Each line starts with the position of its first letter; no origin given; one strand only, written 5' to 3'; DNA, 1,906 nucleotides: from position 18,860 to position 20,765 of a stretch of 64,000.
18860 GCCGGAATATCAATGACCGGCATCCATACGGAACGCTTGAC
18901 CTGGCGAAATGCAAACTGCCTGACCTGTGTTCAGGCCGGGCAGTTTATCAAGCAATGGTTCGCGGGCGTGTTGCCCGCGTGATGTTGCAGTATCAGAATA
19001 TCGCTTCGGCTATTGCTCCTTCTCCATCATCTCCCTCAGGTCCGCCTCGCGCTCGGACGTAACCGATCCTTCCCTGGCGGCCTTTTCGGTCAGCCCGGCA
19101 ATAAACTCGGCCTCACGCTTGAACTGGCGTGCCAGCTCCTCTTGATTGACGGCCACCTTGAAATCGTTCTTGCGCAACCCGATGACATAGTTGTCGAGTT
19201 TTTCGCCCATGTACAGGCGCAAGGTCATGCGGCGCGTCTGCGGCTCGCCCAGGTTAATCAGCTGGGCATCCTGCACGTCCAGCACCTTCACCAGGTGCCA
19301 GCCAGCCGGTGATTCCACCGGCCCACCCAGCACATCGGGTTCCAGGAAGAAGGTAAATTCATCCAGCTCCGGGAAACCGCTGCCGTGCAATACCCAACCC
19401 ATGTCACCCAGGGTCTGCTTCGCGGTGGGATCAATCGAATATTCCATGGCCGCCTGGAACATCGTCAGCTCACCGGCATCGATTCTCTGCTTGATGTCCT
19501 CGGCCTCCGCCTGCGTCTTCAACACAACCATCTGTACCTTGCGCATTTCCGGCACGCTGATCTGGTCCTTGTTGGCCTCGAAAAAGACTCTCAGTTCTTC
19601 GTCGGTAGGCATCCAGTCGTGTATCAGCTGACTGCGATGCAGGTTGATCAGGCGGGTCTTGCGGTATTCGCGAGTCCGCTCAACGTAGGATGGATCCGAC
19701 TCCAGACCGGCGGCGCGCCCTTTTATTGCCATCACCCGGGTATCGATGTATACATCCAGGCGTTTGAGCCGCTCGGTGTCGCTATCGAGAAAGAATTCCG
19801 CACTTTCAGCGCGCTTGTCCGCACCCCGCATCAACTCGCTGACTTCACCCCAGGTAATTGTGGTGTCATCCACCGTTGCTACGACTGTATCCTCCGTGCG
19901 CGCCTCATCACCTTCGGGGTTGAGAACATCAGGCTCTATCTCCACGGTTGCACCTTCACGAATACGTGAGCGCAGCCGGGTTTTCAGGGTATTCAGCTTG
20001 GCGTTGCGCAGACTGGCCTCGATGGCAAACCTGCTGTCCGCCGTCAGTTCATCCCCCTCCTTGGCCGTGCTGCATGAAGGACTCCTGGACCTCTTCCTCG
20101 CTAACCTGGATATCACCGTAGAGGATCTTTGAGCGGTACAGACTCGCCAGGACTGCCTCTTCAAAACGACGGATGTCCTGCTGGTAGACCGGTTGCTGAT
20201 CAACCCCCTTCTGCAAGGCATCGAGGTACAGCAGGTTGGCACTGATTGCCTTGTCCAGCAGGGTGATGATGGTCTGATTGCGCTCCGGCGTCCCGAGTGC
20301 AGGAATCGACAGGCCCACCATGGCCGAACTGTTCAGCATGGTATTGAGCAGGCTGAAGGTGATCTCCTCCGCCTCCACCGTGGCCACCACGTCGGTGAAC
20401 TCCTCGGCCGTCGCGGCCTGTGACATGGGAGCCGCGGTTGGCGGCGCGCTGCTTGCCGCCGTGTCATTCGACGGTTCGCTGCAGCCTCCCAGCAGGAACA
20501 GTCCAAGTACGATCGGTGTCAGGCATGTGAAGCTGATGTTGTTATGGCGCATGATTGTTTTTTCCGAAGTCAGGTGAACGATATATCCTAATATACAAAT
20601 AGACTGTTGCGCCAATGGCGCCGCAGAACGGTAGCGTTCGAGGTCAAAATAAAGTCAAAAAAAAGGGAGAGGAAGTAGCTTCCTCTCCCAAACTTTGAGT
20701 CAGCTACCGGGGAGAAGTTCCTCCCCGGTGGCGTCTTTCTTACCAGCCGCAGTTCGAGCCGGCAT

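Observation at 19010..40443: Each cytochrome pair comes with its own parvulin/SurA-like periplasmic PPIase paralog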

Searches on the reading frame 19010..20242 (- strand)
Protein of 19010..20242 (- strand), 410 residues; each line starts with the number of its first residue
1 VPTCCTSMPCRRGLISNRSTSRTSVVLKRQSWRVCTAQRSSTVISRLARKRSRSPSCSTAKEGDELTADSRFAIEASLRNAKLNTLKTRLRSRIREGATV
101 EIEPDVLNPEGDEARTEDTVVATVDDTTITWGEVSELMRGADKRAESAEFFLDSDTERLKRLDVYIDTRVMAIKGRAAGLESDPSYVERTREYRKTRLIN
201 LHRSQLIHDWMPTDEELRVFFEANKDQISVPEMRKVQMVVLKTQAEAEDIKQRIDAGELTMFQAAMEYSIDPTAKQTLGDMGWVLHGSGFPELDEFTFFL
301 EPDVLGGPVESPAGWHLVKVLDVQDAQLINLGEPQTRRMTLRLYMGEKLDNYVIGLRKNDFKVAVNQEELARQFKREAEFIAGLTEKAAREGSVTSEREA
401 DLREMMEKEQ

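Call 5: search_protein_families(library=pfam, proteins=[window:19010-20242:-], max_evalue=0.01)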
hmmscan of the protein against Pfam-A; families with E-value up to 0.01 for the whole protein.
window:19010-20242:- (410 aa): 3 families
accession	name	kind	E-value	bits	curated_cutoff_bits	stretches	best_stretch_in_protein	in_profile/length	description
PF13145.12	Rotamase_2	-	5.6e-16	59.9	27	1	212-328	1-113/121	PPIC-type PPIASE domain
PF00639.27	Rotamase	-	2.5e-14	54.4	21.7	1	242-321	17-96/97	PPIC-type PPIASE domain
PF13616.12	Rotamase_3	-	3e-12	47.5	22.5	1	233-323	26-115/116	PPIC-type PPIASE domain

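Call 6: search_protein_families(library=ncbifam, proteins=[window:19010-20242:-], max_evalue=0.01)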
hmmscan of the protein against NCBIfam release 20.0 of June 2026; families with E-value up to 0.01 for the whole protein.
window:19010-20242:- (410 aa): 10 families
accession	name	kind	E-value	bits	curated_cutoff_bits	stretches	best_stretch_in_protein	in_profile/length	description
NF000809.0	PRK00059.1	equivalog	1.3e-14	54.4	303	1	188-331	149-295/336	peptidylprolyl isomerase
NF008054.0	PRK10788.1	equivalog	5.4e-12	45.2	493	1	195-333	232-368/626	peptidylprolyl isomerase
TIGR02933.1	nifM_nitrog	equivalog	3.9e-11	43.3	168.2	1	212-329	102-226/256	nitrogen fixation protein NifM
NF008038.0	PRK10770.1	equivalog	2.6e-10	39.7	394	1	242-330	302-390/431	peptidylprolyl isomerase SurA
NF002827.0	PRK03002.1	equivalog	1.2e-09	37.6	343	1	231-326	135-228/285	peptidylprolyl isomerase PrsA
NF002846.0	PRK03095.1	equivalog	2.1e-08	34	361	1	235-326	134-224/287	peptidylprolyl isomerase PrsA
NF002824.0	PRK02998.1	subfamily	2.4e-07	30.4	360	1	230-327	132-227/283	peptidylprolyl isomerase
NF051879.1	TDE1658_narrow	equivalog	0.0001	21.4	340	1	202-255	157-210/342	MOSP complex formation periplasmic protein, TDE1658 family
TIGR02925.1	cis_trans_EpsD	equivalog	0.0006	19.5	108.9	1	113-257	21-163/232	EpsD family peptidyl-prolyl cis-trans isomerase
NF011969.0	PRK15441.1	equivalog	0.0076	16.6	127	0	239-321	10-90/93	peptidylprolyl isomerase PpiC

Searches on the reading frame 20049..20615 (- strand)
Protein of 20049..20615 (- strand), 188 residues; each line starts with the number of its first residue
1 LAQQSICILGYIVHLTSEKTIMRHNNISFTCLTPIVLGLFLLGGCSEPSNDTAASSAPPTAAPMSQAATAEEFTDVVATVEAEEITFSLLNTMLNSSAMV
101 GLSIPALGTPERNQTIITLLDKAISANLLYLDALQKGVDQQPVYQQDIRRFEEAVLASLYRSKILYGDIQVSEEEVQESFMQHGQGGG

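Call 5: search_protein_families(library=pfam, proteins=[window:20049-20615:-], max_evalue=0.01)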
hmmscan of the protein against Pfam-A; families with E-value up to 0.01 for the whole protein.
window:20049-20615:- (188 aa): 0 families

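Call 6: search_protein_families(library=ncbifam, proteins=[window:20049-20615:-], max_evalue=0.01)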
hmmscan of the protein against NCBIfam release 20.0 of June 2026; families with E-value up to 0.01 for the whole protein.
window:20049-20615:- (188 aa): 1 family
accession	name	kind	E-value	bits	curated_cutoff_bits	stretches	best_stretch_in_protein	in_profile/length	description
TIGR02925.1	cis_trans_EpsD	equivalog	3.4e-11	43.2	108.9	1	64-184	16-130/232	EpsD family peptidyl-prolyl cis-trans isomerase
